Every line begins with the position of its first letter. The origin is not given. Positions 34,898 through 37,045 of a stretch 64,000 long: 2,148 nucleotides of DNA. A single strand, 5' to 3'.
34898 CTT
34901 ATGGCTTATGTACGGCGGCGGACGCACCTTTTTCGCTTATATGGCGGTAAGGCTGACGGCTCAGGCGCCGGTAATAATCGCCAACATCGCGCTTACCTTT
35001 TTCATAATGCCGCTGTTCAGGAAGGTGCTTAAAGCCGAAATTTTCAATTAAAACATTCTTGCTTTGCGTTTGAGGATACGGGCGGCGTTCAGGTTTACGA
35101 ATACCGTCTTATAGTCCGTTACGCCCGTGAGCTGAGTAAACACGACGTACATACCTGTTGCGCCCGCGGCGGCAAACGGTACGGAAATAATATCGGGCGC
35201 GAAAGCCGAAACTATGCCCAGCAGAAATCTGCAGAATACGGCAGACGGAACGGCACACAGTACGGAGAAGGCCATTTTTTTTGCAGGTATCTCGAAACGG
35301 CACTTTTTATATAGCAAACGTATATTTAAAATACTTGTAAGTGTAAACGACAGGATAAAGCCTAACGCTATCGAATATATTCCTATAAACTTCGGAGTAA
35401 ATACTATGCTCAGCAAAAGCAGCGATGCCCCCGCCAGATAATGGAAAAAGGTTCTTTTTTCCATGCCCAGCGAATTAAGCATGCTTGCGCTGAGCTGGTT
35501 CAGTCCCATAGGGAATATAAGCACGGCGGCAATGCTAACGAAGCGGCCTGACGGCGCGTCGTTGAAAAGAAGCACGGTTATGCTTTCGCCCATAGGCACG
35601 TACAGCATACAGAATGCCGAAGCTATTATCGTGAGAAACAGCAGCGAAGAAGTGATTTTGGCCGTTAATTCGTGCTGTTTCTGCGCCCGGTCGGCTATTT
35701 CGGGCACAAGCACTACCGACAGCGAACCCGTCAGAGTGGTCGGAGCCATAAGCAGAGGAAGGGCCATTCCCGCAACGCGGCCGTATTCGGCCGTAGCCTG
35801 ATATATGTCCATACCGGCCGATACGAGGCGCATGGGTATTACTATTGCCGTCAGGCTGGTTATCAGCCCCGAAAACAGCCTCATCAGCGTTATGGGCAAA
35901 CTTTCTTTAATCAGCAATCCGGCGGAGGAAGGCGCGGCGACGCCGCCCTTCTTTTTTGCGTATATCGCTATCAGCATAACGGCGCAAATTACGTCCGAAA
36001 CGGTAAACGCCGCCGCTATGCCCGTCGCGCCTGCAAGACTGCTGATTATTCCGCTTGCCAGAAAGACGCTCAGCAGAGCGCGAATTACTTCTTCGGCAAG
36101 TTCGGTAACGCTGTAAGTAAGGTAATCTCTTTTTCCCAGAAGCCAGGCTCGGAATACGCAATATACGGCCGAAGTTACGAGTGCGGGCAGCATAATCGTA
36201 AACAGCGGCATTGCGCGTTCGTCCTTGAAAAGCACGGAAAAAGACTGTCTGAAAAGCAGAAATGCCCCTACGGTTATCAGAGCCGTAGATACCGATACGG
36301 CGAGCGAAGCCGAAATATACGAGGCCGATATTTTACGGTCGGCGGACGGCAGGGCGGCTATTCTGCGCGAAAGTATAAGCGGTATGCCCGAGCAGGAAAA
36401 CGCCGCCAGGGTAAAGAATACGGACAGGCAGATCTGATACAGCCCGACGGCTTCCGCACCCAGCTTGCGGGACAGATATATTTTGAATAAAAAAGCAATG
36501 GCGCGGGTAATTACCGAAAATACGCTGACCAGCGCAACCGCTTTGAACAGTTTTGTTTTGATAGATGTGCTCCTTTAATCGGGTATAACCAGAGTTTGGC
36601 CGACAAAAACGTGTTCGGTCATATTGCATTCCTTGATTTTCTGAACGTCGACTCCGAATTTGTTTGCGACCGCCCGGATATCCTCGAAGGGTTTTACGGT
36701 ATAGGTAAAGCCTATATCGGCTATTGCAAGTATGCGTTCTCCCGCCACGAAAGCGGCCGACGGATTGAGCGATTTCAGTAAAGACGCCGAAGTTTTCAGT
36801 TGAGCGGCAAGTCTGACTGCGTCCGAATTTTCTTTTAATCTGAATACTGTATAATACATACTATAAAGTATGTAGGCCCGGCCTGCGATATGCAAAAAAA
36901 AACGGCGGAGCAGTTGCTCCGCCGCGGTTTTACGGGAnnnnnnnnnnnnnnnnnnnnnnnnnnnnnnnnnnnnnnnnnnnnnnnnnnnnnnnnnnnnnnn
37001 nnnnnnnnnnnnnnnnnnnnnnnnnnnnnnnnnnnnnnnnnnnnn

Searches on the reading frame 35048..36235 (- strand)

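Call 44: search_protein_families(library=pfam, proteins=[window:35048-36235:-], max_evalue=0.001)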
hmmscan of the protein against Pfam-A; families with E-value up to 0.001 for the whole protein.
window:35048-36235:- (395 aa): 0 families

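Call 58: search_protein_families(library=ncbifam, proteins=[window:35048-36235:-], max_evalue=0.001)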
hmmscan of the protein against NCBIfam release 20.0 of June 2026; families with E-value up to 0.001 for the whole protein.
window:35048-36235:- (395 aa): 1 family
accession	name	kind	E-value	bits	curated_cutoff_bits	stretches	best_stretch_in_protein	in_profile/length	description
TIGR02900.1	spore_V_B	equivalog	6.4e-39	134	372.3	1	2-336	109-459/488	stage V sporulation protein B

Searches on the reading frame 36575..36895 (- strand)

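Call 44: search_protein_families(library=pfam, proteins=[window:36575-36895:-], max_evalue=0.001)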
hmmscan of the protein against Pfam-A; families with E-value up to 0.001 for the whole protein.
window:36575-36895:- (106 aa): 3 families
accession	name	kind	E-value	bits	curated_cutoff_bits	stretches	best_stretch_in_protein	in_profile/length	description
PF01476.26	LysM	-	1.1e-08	35.3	20.9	1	65-105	1-43/43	LysM domain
PF23577.1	LysM_RLK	-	2.9e-05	24.4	27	0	25-55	10-40/44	LysM domain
PF23473.1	LysM3_LYK4_5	-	0.00056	20.4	29.3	0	64-92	4-32/48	LYK4/5 LysM3 domain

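Call 58: search_protein_families(library=ncbifam, proteins=[window:36575-36895:-], max_evalue=0.001)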
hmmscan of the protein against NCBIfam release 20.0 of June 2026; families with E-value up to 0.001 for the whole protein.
window:36575-36895:- (106 aa): 0 families
